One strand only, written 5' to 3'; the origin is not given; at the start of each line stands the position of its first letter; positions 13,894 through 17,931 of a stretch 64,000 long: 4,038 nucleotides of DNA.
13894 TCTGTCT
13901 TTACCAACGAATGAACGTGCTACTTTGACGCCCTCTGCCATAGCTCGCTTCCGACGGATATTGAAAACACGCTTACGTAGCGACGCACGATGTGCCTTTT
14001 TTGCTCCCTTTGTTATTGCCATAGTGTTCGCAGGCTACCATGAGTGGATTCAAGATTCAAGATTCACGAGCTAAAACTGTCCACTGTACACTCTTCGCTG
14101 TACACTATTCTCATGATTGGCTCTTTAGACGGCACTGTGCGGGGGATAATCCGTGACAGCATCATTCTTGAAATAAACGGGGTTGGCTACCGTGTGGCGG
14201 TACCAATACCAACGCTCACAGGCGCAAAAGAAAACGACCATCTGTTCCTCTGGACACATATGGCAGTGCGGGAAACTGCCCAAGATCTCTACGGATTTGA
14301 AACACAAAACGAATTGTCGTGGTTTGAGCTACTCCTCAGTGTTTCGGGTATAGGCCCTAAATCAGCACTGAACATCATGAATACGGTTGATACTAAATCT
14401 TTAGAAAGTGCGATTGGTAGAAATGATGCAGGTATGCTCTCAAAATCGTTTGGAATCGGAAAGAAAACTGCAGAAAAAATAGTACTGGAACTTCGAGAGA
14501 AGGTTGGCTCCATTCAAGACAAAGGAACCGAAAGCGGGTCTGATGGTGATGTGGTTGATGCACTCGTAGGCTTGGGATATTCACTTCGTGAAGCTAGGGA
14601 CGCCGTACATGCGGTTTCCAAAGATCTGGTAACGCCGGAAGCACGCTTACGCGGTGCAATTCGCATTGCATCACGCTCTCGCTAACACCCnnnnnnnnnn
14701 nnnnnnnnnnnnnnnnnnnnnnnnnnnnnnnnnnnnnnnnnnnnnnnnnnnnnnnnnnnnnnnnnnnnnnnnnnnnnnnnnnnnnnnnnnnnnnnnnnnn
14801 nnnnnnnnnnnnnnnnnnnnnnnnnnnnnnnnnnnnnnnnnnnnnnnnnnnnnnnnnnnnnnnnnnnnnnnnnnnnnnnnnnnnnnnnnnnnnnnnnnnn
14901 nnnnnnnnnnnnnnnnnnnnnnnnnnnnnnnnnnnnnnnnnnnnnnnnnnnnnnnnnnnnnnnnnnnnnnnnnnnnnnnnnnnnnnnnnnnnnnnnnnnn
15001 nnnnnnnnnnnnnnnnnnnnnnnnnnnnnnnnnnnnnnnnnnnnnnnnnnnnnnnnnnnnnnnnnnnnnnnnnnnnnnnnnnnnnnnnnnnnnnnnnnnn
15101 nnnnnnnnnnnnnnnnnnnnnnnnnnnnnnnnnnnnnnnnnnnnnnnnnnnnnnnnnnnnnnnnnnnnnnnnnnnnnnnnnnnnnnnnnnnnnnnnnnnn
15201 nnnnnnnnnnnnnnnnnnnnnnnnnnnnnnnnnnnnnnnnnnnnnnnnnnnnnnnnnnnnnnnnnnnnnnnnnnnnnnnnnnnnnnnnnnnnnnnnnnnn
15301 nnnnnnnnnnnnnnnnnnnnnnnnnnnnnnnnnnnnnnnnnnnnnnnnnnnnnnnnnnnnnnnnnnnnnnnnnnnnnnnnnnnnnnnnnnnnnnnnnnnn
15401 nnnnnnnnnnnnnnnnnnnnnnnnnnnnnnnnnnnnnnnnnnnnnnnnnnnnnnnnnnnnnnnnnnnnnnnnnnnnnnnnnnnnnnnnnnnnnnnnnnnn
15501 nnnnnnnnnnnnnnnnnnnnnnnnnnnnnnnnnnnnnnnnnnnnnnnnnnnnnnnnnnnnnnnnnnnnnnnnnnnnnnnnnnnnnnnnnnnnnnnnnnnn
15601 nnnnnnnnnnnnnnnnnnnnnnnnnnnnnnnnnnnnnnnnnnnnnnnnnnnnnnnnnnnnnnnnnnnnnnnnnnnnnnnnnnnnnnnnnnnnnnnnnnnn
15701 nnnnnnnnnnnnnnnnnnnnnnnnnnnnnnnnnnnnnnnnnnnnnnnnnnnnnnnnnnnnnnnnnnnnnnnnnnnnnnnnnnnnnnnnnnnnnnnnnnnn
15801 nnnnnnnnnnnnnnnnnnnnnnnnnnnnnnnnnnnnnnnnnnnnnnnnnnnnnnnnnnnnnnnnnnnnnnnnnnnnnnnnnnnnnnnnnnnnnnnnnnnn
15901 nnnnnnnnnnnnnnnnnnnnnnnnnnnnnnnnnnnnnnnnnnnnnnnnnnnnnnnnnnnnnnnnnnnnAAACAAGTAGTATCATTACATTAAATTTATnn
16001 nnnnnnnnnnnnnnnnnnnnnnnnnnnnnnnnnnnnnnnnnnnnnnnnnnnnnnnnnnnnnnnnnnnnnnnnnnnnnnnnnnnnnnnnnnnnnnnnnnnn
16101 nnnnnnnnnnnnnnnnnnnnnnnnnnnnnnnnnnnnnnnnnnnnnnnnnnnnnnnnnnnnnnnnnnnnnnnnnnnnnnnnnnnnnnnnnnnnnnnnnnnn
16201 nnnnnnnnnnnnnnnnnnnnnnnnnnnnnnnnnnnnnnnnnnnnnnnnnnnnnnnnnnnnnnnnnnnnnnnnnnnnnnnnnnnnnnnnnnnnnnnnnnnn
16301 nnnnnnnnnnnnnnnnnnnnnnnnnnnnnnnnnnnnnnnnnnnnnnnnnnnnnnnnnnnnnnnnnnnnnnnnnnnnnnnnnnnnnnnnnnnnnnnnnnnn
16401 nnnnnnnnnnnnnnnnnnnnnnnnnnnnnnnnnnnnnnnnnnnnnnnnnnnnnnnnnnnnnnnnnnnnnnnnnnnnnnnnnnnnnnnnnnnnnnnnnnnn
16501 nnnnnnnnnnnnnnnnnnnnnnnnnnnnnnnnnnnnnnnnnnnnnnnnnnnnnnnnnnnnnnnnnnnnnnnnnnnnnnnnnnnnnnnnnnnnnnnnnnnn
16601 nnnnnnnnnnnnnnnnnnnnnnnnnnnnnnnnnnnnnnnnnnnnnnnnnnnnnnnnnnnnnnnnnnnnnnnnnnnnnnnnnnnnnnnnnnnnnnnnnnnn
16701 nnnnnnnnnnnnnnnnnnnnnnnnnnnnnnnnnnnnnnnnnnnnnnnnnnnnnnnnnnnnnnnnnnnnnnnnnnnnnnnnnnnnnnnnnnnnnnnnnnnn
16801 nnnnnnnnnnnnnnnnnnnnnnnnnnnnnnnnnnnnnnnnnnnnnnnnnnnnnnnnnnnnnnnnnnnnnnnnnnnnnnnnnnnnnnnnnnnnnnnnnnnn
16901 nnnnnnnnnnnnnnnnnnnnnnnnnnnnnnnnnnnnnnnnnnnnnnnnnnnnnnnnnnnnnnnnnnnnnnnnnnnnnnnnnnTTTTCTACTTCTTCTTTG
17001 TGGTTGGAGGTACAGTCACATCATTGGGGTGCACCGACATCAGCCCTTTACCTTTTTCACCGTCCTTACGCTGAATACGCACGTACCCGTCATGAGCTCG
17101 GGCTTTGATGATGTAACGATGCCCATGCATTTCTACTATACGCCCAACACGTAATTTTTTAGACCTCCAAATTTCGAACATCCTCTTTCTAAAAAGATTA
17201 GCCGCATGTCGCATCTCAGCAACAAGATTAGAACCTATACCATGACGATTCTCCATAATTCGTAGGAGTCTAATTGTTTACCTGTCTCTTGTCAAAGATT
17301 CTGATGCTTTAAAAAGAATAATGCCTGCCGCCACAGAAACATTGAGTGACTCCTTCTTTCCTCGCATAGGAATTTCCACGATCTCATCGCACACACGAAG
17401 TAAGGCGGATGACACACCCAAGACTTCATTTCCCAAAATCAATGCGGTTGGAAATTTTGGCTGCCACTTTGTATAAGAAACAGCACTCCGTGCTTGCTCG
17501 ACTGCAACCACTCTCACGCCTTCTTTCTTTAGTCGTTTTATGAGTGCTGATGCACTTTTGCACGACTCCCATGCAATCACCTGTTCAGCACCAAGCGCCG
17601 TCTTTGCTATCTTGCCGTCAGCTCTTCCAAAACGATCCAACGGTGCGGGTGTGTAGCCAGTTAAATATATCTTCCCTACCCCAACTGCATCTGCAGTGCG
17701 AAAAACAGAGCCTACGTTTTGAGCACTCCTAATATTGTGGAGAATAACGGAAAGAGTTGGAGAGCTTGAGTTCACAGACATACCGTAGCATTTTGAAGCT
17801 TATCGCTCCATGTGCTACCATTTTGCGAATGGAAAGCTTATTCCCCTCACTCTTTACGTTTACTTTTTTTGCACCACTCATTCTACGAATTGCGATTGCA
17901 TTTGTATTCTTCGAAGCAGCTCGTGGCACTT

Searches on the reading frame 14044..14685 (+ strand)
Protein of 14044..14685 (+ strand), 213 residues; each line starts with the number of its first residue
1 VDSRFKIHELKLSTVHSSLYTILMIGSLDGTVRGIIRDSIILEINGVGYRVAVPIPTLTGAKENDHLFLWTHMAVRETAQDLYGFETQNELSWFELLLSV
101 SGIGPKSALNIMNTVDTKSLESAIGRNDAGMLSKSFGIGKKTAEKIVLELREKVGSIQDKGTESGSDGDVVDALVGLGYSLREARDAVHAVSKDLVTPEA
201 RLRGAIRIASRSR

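Call 90: search_protein_families(library=pfam, proteins=[window:14044-14685:+], max_evalue=0.00001)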
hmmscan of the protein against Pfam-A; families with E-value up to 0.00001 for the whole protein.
window:14044-14685:+ (213 aa): 3 families
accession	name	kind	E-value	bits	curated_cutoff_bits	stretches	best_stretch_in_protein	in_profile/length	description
PF01330.27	RuvA_N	-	1.6e-17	63.8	23.6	1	24-84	1-61/61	RuvA N terminal domain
PF14520.12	HHH_5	-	7.3e-14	52.4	27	1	94-152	1-57/57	Helix-hairpin-helix domain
PF07499.19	RuvA_C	-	7.3e-08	33.2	24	1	169-208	5-45/47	RuvA, C-terminal domain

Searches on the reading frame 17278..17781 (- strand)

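Call 90: search_protein_families(library=pfam, proteins=[window:17278-17781:-], max_evalue=0.00001)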
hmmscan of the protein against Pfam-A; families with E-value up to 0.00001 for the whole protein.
window:17278-17781:- (167 aa): 1 family
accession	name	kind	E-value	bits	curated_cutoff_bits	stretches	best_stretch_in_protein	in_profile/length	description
PF00588.24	SpoU_methylase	-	3.1e-34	118.5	29.7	1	10-157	2-142/142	SpoU rRNA Methylase family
